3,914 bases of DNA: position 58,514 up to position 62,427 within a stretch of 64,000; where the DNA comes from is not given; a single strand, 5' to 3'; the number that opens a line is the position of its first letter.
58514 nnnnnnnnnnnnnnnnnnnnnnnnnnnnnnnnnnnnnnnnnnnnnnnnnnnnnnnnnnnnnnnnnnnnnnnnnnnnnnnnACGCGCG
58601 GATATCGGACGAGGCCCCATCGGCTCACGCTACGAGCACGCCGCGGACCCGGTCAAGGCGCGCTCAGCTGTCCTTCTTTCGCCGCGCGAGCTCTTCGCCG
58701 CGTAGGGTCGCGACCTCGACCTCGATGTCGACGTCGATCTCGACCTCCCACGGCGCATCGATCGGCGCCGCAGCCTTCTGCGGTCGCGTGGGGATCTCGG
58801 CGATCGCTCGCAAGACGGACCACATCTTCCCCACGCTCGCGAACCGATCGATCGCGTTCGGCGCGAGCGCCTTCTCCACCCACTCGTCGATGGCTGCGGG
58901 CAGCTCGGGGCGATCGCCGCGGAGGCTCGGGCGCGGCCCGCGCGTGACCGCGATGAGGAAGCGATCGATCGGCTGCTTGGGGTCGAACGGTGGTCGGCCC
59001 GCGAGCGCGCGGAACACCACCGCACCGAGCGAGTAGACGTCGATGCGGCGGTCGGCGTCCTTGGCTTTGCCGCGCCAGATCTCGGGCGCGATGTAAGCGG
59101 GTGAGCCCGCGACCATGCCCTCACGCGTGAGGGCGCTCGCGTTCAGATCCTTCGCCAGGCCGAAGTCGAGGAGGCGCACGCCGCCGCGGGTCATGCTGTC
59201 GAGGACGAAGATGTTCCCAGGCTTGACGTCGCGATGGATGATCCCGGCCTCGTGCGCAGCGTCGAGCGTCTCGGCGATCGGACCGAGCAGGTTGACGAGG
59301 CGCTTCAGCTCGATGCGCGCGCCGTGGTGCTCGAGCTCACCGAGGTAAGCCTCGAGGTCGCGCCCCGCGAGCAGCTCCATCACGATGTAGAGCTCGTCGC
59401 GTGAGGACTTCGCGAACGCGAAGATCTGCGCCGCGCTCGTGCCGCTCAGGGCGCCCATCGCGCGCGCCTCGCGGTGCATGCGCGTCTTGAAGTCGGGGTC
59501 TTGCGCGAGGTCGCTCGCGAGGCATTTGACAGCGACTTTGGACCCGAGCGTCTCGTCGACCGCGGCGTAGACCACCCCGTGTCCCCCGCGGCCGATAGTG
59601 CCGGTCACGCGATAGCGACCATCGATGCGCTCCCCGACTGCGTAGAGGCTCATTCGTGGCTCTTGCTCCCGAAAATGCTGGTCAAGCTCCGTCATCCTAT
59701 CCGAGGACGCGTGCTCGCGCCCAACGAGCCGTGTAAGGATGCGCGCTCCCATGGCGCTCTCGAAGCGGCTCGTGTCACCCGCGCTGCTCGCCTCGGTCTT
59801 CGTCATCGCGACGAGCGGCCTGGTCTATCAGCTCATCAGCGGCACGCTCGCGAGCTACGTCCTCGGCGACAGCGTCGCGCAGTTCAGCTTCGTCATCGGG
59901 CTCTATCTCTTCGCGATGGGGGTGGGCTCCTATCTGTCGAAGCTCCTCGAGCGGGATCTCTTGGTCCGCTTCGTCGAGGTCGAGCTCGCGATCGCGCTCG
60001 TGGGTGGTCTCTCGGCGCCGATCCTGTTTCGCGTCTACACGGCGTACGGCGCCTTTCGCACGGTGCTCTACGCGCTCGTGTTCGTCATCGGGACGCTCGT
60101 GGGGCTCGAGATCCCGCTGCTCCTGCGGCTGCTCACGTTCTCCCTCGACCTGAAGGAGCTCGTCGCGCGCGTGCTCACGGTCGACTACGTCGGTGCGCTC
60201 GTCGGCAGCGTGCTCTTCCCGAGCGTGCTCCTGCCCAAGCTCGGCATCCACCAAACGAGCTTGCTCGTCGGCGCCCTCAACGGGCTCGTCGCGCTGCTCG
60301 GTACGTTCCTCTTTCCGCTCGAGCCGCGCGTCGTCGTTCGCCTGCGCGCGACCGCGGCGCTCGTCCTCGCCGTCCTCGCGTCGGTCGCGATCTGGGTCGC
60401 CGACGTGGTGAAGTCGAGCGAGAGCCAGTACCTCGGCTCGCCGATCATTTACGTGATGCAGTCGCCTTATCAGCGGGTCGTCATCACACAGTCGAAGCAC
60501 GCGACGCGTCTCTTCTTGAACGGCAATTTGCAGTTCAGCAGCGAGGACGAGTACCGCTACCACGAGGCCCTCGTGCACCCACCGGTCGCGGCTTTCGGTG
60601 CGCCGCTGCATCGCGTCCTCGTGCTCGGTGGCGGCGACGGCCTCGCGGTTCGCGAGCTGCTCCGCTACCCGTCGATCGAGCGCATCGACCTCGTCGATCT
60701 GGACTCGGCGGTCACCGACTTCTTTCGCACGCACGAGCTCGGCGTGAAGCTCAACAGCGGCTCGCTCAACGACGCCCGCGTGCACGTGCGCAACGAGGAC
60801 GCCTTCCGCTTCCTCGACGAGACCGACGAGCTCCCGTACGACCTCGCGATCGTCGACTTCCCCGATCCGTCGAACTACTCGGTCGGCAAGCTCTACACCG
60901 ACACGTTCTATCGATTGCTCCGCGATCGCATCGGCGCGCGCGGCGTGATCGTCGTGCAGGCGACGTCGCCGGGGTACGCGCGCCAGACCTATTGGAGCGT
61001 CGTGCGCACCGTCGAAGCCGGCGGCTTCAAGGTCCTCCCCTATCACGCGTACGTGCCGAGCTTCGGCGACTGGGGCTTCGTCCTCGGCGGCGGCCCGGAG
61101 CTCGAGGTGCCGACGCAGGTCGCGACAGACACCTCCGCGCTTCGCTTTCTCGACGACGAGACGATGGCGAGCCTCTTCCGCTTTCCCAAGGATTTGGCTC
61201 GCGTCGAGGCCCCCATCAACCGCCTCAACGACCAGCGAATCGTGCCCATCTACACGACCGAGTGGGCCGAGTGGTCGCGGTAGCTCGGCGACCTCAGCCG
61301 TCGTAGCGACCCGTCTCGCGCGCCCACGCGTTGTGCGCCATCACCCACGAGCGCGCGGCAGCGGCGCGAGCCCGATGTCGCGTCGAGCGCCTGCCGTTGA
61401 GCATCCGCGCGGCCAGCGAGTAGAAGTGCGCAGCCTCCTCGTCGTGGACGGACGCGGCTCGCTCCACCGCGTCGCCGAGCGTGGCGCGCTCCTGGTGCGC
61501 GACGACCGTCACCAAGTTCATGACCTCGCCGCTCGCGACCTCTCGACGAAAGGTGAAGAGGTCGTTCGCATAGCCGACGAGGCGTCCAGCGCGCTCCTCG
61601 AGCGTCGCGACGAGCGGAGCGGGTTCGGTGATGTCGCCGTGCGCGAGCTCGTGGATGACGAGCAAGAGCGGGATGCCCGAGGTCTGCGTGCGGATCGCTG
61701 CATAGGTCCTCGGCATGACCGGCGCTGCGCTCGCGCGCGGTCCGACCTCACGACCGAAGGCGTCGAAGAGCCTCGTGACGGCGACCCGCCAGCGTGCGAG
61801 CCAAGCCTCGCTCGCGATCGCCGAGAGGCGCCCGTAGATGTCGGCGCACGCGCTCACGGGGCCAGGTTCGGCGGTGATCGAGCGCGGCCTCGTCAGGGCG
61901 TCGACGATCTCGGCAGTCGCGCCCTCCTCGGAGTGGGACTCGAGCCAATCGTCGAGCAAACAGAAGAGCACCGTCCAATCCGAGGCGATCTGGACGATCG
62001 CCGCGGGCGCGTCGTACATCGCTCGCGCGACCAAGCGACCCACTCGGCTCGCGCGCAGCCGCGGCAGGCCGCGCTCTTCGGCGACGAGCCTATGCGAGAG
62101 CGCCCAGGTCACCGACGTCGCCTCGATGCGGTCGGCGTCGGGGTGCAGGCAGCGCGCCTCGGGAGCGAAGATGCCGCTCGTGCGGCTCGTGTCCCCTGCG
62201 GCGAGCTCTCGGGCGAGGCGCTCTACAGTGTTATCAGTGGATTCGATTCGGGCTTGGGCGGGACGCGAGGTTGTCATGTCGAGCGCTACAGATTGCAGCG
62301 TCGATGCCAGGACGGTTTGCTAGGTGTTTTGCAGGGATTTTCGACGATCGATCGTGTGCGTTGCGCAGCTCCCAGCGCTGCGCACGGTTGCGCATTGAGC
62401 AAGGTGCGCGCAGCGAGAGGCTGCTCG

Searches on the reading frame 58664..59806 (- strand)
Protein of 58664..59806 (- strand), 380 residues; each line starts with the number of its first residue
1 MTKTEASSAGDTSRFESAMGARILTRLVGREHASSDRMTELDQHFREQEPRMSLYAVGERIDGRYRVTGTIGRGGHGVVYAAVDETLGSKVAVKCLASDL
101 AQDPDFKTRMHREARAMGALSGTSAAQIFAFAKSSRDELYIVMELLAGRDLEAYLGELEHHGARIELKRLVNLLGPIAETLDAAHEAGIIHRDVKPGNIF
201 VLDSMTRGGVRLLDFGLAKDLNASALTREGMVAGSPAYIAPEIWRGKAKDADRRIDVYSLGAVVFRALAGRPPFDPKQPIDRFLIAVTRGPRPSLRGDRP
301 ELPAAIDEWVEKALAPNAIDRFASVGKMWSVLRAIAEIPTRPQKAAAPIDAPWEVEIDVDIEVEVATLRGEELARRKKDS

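Call 32: search_protein_families(library=pfam, proteins=[window:58664-59806:-], max_evalue=0.0001)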
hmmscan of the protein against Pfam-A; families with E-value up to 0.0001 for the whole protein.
window:58664-59806:- (380 aa): 4 families
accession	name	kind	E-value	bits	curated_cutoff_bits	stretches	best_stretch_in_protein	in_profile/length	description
PF00069.31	Pkinase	-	8.8e-39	133.9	31.7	1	65-278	1-201/263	Protein kinase domain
PF07714.23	PK_Tyr_Ser-Thr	-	1.7e-22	80.5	23.1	1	69-279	5-210/258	Protein tyrosine and serine/threonine kinase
PF01636.29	APH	-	8e-06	26.2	23.2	1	30-218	31-197/239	Phosphotransferase enzyme family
PF03109.22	ABC1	-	2.2e-05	24.2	22.9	1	93-223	97-219/244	ABC1 atypical kinase-like domain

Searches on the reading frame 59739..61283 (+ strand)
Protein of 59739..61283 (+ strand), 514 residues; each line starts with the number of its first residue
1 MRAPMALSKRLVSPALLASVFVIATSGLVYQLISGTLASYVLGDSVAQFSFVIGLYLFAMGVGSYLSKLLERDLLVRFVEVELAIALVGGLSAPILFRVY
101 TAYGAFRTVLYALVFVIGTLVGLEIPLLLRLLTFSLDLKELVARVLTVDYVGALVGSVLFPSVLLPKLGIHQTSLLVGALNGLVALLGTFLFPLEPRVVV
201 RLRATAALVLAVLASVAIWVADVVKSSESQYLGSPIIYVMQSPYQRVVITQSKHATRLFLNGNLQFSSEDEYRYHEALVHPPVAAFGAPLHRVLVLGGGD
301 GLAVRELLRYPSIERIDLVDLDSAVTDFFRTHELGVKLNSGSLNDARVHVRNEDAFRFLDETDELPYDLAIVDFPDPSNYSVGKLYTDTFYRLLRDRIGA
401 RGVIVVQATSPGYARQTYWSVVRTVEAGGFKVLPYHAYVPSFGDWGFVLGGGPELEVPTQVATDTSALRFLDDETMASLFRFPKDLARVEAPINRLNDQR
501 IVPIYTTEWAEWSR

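Call 32: search_protein_families(library=pfam, proteins=[window:59739-61283:+], max_evalue=0.0001)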
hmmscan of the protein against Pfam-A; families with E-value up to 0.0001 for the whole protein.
window:59739-61283:+ (514 aa): 1 family
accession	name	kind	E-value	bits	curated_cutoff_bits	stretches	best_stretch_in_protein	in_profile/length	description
PF01564.23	Spermine_synth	-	1.3e-32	113.3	22.9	1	272-447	2-171/186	Spermine/spermidine synthase domain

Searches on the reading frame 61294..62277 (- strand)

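Call 64: search_protein_families(library=pfam, proteins=[window:61294-62277:-], max_evalue=0.000001)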
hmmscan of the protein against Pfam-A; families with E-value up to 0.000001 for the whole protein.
window:61294-62277:- (327 aa): 1 family
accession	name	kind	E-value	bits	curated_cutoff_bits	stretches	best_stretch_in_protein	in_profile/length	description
PF19086.5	Terpene_syn_C_2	-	2.2e-27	96.6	23.7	1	100-281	1-196/199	Terpene synthase family 2, C-terminal metal binding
